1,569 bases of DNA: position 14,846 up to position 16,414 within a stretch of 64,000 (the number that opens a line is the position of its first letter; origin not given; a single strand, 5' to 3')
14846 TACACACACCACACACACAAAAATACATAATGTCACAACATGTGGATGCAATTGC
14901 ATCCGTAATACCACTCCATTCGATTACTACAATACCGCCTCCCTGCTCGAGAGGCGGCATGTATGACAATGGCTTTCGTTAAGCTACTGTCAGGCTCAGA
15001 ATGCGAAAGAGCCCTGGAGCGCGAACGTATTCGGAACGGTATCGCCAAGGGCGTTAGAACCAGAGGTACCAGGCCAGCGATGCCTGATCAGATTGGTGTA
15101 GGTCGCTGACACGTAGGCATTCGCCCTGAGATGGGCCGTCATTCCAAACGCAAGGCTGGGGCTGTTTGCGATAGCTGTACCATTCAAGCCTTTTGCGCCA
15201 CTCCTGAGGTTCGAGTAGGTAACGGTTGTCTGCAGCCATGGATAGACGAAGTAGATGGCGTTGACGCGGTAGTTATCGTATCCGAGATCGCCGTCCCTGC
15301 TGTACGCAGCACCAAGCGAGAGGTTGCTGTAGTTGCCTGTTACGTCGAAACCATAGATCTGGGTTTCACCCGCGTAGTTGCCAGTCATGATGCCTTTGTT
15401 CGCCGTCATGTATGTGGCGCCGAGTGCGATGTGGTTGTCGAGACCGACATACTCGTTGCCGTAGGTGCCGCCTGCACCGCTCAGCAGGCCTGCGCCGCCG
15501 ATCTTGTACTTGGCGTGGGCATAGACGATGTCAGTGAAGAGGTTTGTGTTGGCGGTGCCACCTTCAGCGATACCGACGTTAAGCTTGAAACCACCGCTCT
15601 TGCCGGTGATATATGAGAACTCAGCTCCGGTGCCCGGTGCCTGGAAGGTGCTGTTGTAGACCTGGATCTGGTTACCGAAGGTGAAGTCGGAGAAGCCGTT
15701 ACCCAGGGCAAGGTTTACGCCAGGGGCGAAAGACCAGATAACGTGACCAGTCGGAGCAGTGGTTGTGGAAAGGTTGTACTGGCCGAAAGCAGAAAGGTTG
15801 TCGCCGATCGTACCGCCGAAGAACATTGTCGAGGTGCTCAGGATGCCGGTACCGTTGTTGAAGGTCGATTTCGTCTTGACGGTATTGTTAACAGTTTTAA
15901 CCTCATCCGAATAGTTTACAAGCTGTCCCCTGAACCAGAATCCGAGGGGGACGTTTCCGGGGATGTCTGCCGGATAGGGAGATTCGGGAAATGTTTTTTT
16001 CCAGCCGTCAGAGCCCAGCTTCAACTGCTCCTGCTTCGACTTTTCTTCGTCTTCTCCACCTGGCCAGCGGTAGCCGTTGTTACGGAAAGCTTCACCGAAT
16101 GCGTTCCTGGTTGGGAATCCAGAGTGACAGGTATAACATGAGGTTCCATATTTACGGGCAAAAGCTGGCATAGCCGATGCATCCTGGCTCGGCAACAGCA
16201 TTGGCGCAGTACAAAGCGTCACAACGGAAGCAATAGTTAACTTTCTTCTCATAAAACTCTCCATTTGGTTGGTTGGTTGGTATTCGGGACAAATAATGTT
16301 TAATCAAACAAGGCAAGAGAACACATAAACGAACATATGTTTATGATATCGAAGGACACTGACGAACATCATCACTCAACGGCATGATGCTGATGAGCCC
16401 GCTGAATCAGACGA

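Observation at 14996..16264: Fused monohaem cytochrome c and beta-barrel porin (Cyc2 architecture)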

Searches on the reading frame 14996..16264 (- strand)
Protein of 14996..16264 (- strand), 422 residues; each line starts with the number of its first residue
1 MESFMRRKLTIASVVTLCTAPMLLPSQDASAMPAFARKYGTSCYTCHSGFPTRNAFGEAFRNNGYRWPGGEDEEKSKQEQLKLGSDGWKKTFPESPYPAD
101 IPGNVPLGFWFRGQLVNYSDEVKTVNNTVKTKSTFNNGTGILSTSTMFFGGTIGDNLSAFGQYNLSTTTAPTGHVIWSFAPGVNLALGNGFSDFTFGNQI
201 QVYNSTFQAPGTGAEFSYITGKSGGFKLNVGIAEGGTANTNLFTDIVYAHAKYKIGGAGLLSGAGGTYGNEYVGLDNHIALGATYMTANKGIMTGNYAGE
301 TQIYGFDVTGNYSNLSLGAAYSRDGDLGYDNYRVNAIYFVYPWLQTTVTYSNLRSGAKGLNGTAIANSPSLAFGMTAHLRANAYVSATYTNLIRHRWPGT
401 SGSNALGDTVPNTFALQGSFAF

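Call 3: search_protein_families(library=pfam, proteins=[window:14996-16264:-], max_evalue=10)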
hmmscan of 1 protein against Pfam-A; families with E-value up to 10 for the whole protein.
window:14996-16264:- (422 aa): 1 family
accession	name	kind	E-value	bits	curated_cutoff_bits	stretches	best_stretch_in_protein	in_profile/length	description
PF00034.26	Cytochrom_C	-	0.11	14.3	21.3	1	39-96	8-67/90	Cytochrome c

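Call 4: search_protein_families(library=ncbifam, proteins=[window:14996-16264:-], max_evalue=10)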
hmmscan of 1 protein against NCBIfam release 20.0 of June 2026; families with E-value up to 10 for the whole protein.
window:14996-16264:- (422 aa): 0 families

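Call 7: search_dna_similar(query=window:14996-16264:-, collection=plasmids, mode=protein, max_rows=10)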
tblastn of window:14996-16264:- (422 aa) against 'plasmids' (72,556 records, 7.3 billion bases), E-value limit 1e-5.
No match.

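Call 8: find_homologous_proteins(query=window:14996-16264:-, max_evalue=0.001)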
Query window:14996-16264:- (422 aa): 244 proteins with E <= 0.001 among 6353 candidates; the best 120 are listed.
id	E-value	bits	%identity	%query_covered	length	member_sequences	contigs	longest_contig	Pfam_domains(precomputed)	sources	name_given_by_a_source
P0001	9.7e-246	834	85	99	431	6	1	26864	-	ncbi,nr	ncbi:MAG TPA: hypothetical protein VN371_05000 [Chlorobaculum sp.]|nr:hypothetical protein [Chloroba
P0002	1.8e-181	622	66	99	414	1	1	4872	-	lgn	-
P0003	2.0e-181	622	66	99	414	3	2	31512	-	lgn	-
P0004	2.1e-179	615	66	99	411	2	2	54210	-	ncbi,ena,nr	ncbi:MAG TPA: hypothetical protein VN367_03560 [Chlorobaculum sp.]|nr:hypothetical protein [Chloroba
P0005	2.7e-172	592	65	99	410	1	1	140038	-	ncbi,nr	ncbi:MAG: porin [Chlorobiaceae bacterium]|nr:porin [Chlorobiaceae bacterium]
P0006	2.1e-168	579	63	99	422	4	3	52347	-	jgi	jgi:hypothetical protein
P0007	3.5e-164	565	63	99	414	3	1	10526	-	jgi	jgi:hypothetical protein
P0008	2.9e-160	552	60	99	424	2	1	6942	-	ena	-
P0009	1.6e-159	550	62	99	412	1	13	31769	-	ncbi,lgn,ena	-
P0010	5.7e-157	541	61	99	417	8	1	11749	-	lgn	-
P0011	6.1e-153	528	60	100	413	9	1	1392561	-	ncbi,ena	-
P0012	5.9e-152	525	59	99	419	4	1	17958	-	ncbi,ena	ncbi:MAG: hypothetical protein WBP54_05560 [Pelodictyon phaeoclathratiforme]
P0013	1.0e-151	524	59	92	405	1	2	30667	-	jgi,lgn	jgi:hypothetical protein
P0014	1.0e-150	521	58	99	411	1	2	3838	-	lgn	-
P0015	8.4e-150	518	58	99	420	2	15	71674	-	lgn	-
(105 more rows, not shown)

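Call 10: search_solved_structures(query=window:14996-16264:-, max_evalue=10)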
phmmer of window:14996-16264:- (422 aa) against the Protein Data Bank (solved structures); distinct sequences matched with E-value up to 10: 2.
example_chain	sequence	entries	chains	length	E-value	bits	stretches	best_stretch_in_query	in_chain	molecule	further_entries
8sw4_O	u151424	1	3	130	0.14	14.3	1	181-244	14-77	21N13 heavy chain variable region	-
28db_A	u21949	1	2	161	2.4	10.3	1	25-108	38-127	Redoxin domain protein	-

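Call 16: find_related_loci(query=A1, collection=genome_contigs, flank=10000)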
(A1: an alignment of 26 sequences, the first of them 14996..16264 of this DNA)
Query A1 (422 aa) in genome_contigs; peptide patterns used: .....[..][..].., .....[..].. (x = any residue, [..] = any of these).
107 stretches matched a pattern; 87 encode a relative of the query (tblastn E <= 1e-3); the best 80 are kept; 79 distinct loci.
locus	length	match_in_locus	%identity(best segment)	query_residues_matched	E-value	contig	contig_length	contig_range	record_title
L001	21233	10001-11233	66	5-422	0e+0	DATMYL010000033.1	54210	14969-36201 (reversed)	MAG TPA_asm: Chlorobaculum sp. isolate SMAG_U13146 k141_50522, whole genome shotgun sequence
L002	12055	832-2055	66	1-412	3e-175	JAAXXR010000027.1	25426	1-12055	MAG: Chlorobiaceae bacterium isolate W9_Combined_metabat2_120 W9_Combined_metabat2_120_NODE_1056, whole genome shotgun s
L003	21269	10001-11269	61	1-422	2e-165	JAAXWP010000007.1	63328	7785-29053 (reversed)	MAG: Chlorobiaceae bacterium isolate W9_Combined_metabat2_025 W9_Combined_metabat2_025_NODE_256, whole genome shotgun se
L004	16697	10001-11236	62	5-422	5e-157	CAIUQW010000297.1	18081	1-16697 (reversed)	MAG: uncultured Chlorobiales bacterium isolate LaPlata-15m-a_bin-602 genome assembly, contig: bin-602:297/457, whole gen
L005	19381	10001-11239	60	1-422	3e-152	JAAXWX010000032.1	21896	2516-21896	MAG: Chlorobiaceae bacterium isolate W9_Combined_metabat2_047 W9_Combined_metabat2_047_NODE_1268, whole genome shotgun s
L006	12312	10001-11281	58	5-422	4e-151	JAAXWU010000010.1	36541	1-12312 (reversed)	MAG: Chlorobaculum sp. isolate W9_Combined_metabat2_041 W9_Combined_metabat2_041_NODE_631, whole genome shotgun sequence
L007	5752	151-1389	57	2-422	1e-149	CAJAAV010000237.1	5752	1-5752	MAG: uncultured Chlorobiaceae bacterium isolate Loc080925-8m_bin-189 genome assembly, contig: bin-189:237/293, whole gen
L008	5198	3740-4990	57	2-422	4e-149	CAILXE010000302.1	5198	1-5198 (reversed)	MAG: uncultured Chlorobiaceae bacterium isolate Ki2-D4_bin-0025 genome assembly, contig: bin-0025:302/518, whole genome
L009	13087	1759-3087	56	1-422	2e-147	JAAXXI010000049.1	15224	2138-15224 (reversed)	MAG: Chlorobiaceae bacterium isolate W9_Combined_metabat2_091 W9_Combined_metabat2_091_NODE_2084, whole genome shotgun s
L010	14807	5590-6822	58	1-394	2e-146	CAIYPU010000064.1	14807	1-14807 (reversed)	MAG: uncultured Chlorobiaceae bacterium isolate LaPlata-b_bin-1930 genome assembly, contig: bin-1930:064/154, whole geno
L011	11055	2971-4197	58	1-394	6e-145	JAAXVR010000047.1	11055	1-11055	MAG: Chlorobiaceae bacterium isolate W9_Combined_metabat1_079 W9_Combined_metabat1_079_NODE_3351, whole genome shotgun s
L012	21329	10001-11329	53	1-422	4e-139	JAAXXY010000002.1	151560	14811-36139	MAG: Chlorobiaceae bacterium isolate W9_Combined_metabat2_148 W9_Combined_metabat2_148_NODE_56, whole genome shotgun seq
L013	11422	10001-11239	54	5-422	2e-130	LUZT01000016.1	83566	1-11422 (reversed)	MAG: Chlorobiales bacterium Clorobi_01 Chlorobi_01_contig_2543, whole genome shotgun sequence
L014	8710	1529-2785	52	5-422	2e-123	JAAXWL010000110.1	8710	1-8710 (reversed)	MAG: Chlorobiaceae bacterium isolate W9_Combined_metabat2_016 W9_Combined_metabat2_016_NODE_4791, whole genome shotgun s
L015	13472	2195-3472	49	1-422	2e-122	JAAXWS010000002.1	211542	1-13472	MAG: Chlorobiaceae bacterium isolate W9_Combined_metabat2_034 W9_Combined_metabat2_034_NODE_30, whole genome shotgun seq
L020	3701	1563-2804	49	7-422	7e-122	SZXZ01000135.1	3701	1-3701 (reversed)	MAG: Chlorobium sp. isolate L227-2013-56 CA-L227-2013_13664, whole genome shotgun sequence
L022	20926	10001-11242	50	7-422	1e-118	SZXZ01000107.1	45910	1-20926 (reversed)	MAG: Chlorobium sp. isolate L227-2013-56 CA-L227-2013_46468, whole genome shotgun sequence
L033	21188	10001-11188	49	2-390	3e-109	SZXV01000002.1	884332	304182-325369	MAG: Chlorobium sp. isolate L227-S-6D L227_S_6D_2, whole genome shotgun sequence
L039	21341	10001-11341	43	1-422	3e-105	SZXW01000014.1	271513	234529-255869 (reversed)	MAG: Chlorobium sp. isolate L304-S-6D L304_S_6D_2, whole genome shotgun sequence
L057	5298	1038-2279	35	3-394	4e-63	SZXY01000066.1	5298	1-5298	MAG: Chlorobium sp. isolate L227-2013-55 CA-L227-2013_13799, whole genome shotgun sequence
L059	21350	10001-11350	34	3-422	3e-62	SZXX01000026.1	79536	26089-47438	MAG: Chlorobium sp. isolate L227-2013-22 CA-L227-2013_160694, whole genome shotgun sequence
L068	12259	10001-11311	33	11-406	5e-54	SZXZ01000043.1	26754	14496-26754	MAG: Chlorobium sp. isolate L227-2013-56 CA-L227-2013_45008, whole genome shotgun sequence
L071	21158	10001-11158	35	22-375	1e-48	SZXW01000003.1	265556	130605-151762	MAG: Chlorobium sp. isolate L304-S-6D L304_S_6D_3, whole genome shotgun sequence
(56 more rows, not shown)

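Call 33: predict_structure(alignment_id=A2)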
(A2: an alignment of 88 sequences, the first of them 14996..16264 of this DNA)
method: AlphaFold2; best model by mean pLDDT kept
length: 422 residues; sequences in the alignment: 88
mean_pLDDT: 78.4   pTM: 0.77
mean pLDDT of the five models: 78.4, 75.9, 75.3, 73.2, 72.9
residues with pLDDT >= 90: 182; 70-90: 123; 50-70: 48; < 50: 69
segments of 3 or more residues with pLDDT < 50: 1-9, 14-52, 70-83, 269-273
pLDDT, mean of each block of 10 residues (from residue 1): 44 45 37 37 40 65 69 37 57 67 68 96 94 96 90 80 88 90 91 81 90 94 92 88 94 89 59 69 97 91 96 91 94 93 89 79 72 90 89 85 81 95 76
secondary structure, 60 per line:
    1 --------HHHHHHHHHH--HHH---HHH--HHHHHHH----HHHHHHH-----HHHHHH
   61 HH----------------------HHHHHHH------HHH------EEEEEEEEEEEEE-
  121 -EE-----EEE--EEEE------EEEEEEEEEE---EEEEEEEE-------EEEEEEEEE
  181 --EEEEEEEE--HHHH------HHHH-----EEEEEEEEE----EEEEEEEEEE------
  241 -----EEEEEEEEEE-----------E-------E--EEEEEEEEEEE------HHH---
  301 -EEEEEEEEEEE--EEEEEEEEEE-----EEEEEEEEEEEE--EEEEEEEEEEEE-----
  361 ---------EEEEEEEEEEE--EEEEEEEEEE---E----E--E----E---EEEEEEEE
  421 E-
elements in order: H9-18 H32-38 H43-49 H55-62 H85-91 E107-119 E129-131 E134-137 E144-153 E157-164 E172-180 E183-190 H193-196 H203-206 E212-220 E225-234 E246-255 E278-288 E302-312 E315-324 E330-341 E344-355 E370-380 E383-392 E413-421

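Call 35: search_protein_representatives(alignment_id=A1)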
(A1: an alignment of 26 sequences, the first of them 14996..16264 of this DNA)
Query: 26 sequences, 418 profile positions. Proteins with E-value up to 0.001 (for the whole library): 2404; up to 1e-10: 619; up to 1e-30: 149. The best 150 are listed.
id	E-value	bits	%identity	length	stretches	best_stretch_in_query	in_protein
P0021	2.0e-190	649.3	-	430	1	1-418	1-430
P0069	1.8e-185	633.0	-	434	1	1-418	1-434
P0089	5.7e-168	575.4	-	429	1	1-418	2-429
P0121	1.3e-136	472.0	-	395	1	1-418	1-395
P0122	9.7e-110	383.5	-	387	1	2-395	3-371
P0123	3.6e-108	378.4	-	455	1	9-416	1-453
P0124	1.4e-105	369.9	-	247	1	1-242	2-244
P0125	6.8e-102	357.7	-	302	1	126-418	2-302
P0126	1.6e-96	340.1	-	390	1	1-393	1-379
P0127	2.7e-75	270.1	-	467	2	11-328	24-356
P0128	1.8e-64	234.4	-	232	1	237-418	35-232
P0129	1.2e-57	211.9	-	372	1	16-268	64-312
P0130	4.8e-57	210.0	-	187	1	1-91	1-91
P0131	2.6e-54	201.0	-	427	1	12-404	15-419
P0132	7.3e-54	199.5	-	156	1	7-159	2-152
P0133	3.5e-49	184.1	-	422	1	3-390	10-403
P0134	2.7e-48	181.1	-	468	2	7-115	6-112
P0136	1.9e-47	178.3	-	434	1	6-393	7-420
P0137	3.6e-45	170.9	-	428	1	9-383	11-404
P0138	1.7e-44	168.6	-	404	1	1-383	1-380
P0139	2.2e-43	165.0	-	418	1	10-387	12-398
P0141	4.2e-43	164.0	-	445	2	7-161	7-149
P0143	1.6e-42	162.1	-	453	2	13-258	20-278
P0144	5.8e-42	160.3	-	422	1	9-392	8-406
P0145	7.1e-42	160.0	-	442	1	16-380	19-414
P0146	1.4e-41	159.0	-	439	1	17-382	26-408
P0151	9.3e-41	156.3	-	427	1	9-389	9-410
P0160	6.4e-39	150.3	-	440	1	1-418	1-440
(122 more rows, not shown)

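Call 36: list_cluster_members(proteins=[P0131, P0133, P0136, P0137, P0138, P0139, P0144, P0145, P0146, P0151])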
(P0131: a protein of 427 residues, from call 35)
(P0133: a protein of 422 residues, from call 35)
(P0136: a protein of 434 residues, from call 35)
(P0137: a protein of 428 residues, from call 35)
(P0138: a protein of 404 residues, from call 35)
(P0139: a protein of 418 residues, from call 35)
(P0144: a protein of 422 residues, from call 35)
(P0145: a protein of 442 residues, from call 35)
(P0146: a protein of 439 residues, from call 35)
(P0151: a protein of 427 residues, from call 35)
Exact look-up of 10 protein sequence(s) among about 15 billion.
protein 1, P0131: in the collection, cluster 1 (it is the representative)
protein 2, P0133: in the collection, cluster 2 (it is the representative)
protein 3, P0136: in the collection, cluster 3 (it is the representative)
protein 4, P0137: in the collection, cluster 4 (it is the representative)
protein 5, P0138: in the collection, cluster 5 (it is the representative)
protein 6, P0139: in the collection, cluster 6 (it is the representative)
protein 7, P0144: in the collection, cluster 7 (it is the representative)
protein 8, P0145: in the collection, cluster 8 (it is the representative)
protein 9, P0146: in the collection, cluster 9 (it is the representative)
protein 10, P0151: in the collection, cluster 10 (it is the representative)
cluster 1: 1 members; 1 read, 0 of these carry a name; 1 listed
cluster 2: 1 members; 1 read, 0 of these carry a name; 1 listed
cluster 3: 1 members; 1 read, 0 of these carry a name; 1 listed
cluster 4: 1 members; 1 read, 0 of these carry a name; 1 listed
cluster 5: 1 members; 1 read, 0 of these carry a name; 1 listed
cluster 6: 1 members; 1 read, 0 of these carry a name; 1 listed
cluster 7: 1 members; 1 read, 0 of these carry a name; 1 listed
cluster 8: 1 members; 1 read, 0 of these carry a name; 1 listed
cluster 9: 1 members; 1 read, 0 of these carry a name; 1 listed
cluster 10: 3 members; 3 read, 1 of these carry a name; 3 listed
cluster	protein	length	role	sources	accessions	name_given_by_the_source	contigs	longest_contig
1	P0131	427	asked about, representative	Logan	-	-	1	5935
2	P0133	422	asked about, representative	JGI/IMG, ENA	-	-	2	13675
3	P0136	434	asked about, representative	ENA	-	-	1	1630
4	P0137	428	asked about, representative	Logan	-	-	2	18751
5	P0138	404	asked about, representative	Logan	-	-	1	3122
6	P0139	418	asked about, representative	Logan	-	-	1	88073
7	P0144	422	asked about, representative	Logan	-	-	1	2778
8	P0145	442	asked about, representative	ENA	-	-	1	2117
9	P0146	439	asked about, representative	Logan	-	-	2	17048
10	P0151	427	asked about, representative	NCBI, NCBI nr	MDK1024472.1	MAG: hypothetical protein QGD92_09605 [Gammaproteobacteria bacterium] | hypothetical protein [Gammaproteobacteria bacterium]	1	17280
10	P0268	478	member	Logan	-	-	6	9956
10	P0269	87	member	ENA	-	-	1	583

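Call 37: fold_search(model_id=the predicted structure, library=pdb)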
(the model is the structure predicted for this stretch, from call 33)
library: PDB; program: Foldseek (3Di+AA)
matches with E <= 10: 969; with E <= 0.001: 216
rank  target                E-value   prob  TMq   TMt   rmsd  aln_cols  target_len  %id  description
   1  8jto                  2.0e-10  1.00  0.44  0.52   6.6       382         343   15  Outer membrane porin of Burkholderia pseudomallei (BpsOmp38) in complex with ceftazidime (released 2024-06-26)
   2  8bys_B                1.5e-09  1.00  0.45  0.56   8.3       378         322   14  Outer membrane attachment porin OmpM1 from Veillonella parvula, native (released 2023-11-08)
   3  8bym_A                1.8e-09  1.00  0.46  0.58   8.1       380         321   13  Outer membrane attachment porin OmpM1 from Veillonella parvula (released 2023-11-08)
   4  8byt_A                2.7e-09  1.00  0.45  0.59   8.0       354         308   15  Outer membrane attachment porin OmpM1 from Veillonella parvula, C3 symmetry (released 2023-11-08)
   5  8wv0_B                3.6e-09  1.00  0.46  0.56   6.4       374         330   16  Outer membrane porin of Burkholderia pseudomallei (BpsOmp38) (released 2024-10-30)
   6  2fgq                  3.6e-09  1.00  0.45  0.55   7.0       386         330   14  High resolution X-ray structure of Omp32 in complex with malate (released 2006-01-31)
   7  8bys_A                4.0e-09  1.00  0.46  0.57   8.1       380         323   14  Outer membrane attachment porin OmpM1 from Veillonella parvula, native (released 2023-11-08)
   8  2o4v_A                4.9e-09  1.00  0.49  0.50   6.4       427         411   13  An arginine ladder in OprP mediates phosphate specific transfer across the outer membrane (released 2006-12-26)
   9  5mdq_A                6.4e-09  1.00  0.45  0.53   9.5       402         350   10  Crystal structure of outer membrane expressed Chitoporin VhChip from Vibrio harveyi (released 2017-12-20)
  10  8wv0_A                9.3e-09  1.00  0.46  0.56   6.3       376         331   16  Outer membrane porin of Burkholderia pseudomallei (BpsOmp38) (released 2024-10-30)
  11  4rjw                  1.4e-08  1.00  0.49  0.49   7.1       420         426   12  Crystal structure of Pseudomonas aeruginosa OprO (released 2015-10-21)
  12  6ehc_A                1.4e-08  1.00  0.46  0.60   6.2       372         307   11  OmpUdeltaN (N-terminus deletion mutant of OmpU), outer membrane protein of Vibrio cholerae (released 2018-04-25)
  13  4rjx                  1.6e-08  1.00  0.48  0.48   7.5       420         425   12  Crystal structure of the OprO mutant protein F62Y/D114Y (released 2015-10-21)
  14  3wi4                  1.9e-08  1.00  0.43  0.56   6.9       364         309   13  Crystal structure of wild-type PorB from Neisseria meningitidis serogroup B (released 2014-01-01)
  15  5fvn_A                2.1e-08  1.00  0.47  0.56   6.6       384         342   13  X-ray crystal structure of Enterobacter cloacae OmpE36 porin. (released 2016-08-10)
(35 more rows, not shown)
